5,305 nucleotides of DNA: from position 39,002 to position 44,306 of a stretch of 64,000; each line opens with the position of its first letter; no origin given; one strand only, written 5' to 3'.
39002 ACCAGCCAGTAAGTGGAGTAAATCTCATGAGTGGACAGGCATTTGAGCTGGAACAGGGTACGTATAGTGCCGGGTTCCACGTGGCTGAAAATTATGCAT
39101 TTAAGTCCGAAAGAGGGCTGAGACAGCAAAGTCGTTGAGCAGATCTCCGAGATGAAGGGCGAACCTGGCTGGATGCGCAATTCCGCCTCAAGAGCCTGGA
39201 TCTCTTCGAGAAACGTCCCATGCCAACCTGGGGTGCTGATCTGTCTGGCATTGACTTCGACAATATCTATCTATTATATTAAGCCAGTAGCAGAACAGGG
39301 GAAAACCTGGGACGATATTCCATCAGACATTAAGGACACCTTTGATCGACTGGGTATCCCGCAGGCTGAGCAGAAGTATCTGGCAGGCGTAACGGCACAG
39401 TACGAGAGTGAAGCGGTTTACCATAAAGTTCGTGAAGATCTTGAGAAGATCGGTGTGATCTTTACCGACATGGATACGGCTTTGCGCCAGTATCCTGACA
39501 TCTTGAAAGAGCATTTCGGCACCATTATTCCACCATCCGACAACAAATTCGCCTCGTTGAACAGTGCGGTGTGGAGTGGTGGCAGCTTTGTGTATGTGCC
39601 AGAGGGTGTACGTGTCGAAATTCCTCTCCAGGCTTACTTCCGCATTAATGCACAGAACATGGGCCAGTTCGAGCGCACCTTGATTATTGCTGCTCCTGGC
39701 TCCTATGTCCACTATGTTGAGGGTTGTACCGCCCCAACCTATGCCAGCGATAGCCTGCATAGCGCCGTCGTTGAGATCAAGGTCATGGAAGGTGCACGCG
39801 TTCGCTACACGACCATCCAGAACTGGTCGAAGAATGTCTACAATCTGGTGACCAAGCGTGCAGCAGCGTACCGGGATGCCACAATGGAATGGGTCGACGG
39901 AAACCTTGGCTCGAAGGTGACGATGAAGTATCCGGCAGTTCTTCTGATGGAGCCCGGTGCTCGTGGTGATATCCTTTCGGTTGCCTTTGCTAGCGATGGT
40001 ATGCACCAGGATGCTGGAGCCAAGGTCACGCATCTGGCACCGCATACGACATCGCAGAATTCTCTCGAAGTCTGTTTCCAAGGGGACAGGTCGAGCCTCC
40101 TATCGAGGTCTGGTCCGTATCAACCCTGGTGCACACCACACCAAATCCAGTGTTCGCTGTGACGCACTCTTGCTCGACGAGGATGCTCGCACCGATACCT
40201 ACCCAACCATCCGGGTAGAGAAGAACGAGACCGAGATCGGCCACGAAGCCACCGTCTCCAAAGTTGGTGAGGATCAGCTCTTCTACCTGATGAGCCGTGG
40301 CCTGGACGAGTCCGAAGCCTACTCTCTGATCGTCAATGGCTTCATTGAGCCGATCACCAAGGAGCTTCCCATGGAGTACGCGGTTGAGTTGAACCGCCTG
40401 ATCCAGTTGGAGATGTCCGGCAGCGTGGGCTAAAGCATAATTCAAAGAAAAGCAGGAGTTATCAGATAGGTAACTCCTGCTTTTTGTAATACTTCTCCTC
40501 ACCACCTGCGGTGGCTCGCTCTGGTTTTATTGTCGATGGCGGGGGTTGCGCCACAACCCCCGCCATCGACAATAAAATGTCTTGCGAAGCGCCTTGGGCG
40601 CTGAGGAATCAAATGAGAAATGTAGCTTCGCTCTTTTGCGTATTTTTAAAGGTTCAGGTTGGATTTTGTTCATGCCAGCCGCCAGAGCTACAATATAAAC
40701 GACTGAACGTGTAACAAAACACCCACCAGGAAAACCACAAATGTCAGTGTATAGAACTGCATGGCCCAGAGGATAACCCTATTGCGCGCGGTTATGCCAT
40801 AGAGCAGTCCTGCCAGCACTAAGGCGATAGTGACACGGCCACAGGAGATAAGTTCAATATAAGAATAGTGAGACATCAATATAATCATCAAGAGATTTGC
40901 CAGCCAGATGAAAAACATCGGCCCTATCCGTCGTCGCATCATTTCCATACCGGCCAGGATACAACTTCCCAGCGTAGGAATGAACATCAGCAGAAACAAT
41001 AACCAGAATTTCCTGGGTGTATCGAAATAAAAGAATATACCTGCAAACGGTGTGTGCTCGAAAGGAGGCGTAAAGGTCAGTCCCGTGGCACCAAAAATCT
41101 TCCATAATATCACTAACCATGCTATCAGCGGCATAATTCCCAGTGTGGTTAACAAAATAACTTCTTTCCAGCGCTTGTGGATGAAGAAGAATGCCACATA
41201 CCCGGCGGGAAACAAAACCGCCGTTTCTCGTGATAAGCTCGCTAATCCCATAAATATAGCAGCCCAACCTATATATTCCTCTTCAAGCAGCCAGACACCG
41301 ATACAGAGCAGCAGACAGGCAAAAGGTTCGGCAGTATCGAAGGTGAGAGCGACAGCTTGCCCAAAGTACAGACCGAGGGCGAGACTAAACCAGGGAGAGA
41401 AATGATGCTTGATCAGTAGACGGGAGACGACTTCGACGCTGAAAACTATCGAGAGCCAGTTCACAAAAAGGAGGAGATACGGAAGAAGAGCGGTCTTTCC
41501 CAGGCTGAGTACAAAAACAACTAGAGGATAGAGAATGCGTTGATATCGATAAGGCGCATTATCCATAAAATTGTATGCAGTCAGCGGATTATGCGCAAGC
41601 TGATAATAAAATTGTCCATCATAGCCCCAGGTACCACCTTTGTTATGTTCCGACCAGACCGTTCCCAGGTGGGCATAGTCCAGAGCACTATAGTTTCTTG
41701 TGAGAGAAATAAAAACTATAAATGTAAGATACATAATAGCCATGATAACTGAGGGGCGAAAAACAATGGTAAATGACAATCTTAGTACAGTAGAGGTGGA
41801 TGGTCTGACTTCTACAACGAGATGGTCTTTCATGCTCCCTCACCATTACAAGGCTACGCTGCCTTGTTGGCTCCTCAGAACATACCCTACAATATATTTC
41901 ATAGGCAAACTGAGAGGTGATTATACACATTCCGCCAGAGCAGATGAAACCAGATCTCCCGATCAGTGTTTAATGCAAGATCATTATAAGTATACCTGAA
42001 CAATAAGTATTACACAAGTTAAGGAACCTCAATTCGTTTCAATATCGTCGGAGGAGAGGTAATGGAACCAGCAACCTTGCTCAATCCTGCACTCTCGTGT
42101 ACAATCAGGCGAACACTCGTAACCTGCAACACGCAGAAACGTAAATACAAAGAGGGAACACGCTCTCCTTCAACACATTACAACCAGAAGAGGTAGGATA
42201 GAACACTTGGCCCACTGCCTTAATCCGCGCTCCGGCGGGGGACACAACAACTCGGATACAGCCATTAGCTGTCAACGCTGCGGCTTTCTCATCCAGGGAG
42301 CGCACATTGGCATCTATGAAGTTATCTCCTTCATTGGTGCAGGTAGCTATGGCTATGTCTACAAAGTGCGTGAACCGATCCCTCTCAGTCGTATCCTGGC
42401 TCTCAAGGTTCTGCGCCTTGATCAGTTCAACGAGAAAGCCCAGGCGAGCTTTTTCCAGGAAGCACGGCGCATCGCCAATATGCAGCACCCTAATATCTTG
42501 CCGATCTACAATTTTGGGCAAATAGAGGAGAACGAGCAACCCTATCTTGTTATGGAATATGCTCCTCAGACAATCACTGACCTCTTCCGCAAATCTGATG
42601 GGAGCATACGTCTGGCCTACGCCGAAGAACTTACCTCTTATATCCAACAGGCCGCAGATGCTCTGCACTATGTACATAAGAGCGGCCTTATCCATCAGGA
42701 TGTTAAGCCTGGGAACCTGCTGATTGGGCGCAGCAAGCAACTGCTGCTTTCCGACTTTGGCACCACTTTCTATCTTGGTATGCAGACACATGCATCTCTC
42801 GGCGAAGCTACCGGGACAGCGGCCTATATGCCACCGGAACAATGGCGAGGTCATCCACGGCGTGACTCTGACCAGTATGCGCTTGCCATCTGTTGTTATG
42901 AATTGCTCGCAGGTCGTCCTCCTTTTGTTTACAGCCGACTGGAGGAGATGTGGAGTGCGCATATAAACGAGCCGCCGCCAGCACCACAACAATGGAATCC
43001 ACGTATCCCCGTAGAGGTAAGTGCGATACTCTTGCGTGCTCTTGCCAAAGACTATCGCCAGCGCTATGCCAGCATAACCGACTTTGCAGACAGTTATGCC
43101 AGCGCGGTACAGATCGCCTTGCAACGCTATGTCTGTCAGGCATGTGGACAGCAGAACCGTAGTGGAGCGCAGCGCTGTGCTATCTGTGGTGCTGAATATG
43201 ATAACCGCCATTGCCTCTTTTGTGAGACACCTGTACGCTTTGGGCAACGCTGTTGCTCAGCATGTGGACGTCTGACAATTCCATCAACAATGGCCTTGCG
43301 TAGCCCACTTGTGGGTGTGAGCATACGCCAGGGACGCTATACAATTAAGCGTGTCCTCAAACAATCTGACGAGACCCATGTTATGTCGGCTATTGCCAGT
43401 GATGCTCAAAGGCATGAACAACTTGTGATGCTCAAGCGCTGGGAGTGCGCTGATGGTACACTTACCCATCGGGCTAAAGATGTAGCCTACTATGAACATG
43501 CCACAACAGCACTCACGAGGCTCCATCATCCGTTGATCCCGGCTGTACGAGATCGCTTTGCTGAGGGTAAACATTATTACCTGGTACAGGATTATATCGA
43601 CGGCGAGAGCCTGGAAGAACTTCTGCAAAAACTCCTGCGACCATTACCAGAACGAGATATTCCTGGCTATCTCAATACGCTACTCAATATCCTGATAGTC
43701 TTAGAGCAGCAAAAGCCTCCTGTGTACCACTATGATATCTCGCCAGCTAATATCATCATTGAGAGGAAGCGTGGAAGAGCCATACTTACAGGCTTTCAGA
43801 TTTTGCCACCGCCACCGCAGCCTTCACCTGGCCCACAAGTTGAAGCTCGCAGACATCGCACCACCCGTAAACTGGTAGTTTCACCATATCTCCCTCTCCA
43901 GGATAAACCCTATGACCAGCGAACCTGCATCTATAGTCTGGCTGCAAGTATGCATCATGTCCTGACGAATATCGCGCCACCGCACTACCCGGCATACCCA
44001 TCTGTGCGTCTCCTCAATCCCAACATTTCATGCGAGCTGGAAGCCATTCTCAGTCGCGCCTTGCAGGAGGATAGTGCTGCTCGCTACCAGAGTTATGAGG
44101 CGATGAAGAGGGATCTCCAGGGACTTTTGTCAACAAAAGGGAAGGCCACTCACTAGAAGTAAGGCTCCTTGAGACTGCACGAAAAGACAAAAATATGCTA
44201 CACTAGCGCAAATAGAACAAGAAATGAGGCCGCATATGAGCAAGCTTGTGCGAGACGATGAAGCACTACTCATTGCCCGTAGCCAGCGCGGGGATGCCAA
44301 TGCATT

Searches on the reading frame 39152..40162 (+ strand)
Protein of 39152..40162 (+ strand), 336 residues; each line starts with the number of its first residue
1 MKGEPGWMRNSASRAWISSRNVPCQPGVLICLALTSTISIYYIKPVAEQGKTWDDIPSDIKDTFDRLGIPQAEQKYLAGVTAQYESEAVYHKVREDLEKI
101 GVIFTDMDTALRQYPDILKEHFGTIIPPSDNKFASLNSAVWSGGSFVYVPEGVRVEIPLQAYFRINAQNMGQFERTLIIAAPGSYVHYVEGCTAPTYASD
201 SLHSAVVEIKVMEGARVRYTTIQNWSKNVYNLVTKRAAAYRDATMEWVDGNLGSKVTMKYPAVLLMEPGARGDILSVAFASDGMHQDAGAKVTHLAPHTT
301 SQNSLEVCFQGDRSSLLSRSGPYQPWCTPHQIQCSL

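Call 47: search_protein_families(library=pfam, proteins=[window:39152-40162:+], max_evalue=0.001)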
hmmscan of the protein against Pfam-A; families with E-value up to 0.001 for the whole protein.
window:39152-40162:+ (336 aa): 2 families
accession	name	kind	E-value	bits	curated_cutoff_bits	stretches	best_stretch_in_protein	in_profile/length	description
PF01458.23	SUFBD_core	-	2.1e-43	148.9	27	1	163-304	1-139/232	SUF system FeS cluster assembly, SufBD core domain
PF19295.5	SufBD_N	-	2.6e-09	37.4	23.5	1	99-160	110-171/172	SufBD protein N-terminal region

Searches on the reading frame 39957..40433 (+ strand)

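Call 47: search_protein_families(library=pfam, proteins=[window:39957-40433:+], max_evalue=0.001)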
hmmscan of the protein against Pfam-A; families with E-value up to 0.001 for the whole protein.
window:39957-40433:+ (158 aa): 1 family
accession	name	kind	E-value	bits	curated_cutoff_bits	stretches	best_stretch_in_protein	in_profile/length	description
PF01458.23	SUFBD_core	-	3.4e-37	128.6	27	1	34-129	137-232/232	SUF system FeS cluster assembly, SufBD core domain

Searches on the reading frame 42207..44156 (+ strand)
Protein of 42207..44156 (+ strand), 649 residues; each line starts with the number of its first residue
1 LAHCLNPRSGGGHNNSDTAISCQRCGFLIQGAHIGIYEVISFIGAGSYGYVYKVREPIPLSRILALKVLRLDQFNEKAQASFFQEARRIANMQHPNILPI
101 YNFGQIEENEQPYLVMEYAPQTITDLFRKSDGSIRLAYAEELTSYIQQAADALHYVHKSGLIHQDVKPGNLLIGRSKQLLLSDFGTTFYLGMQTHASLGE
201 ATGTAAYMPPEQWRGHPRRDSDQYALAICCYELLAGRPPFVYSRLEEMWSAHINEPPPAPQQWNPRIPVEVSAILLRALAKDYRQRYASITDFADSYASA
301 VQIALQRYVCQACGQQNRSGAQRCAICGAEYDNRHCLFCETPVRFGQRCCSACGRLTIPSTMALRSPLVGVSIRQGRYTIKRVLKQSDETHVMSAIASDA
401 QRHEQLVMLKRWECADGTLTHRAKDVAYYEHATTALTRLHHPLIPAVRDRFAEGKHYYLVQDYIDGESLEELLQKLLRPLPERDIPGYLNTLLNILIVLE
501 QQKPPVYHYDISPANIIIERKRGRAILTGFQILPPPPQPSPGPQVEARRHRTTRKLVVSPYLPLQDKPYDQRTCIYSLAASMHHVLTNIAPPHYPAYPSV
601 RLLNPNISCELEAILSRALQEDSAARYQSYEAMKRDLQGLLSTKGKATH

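Call 47: search_protein_families(library=pfam, proteins=[window:42207-44156:+], max_evalue=0.001)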
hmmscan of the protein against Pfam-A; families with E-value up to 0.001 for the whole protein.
window:42207-44156:+ (649 aa): 6 families
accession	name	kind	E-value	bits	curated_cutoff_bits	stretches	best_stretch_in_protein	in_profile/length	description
PF00069.31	Pkinase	-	9e-50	169.9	31.7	2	37-287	1-252/263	Protein kinase domain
PF07714.23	PK_Tyr_Ser-Thr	-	6.2e-32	111.4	23.1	2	41-286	5-248/258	Protein tyrosine and serine/threonine kinase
PF03109.22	ABC1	-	1.1e-05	25.1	22.9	1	113-198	144-225/244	ABC1 atypical kinase-like domain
PF12773.13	DZR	-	2e-05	25.1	27.3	1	310-354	1-45/45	Double zinc ribbon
PF01636.29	APH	-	0.00012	22.4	23.2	0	152-185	164-195/239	Phosphotransferase enzyme family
PF17667.7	Pkinase_fungal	-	0.0005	19.3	24.1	0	140-212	286-364/387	Fungal protein kinase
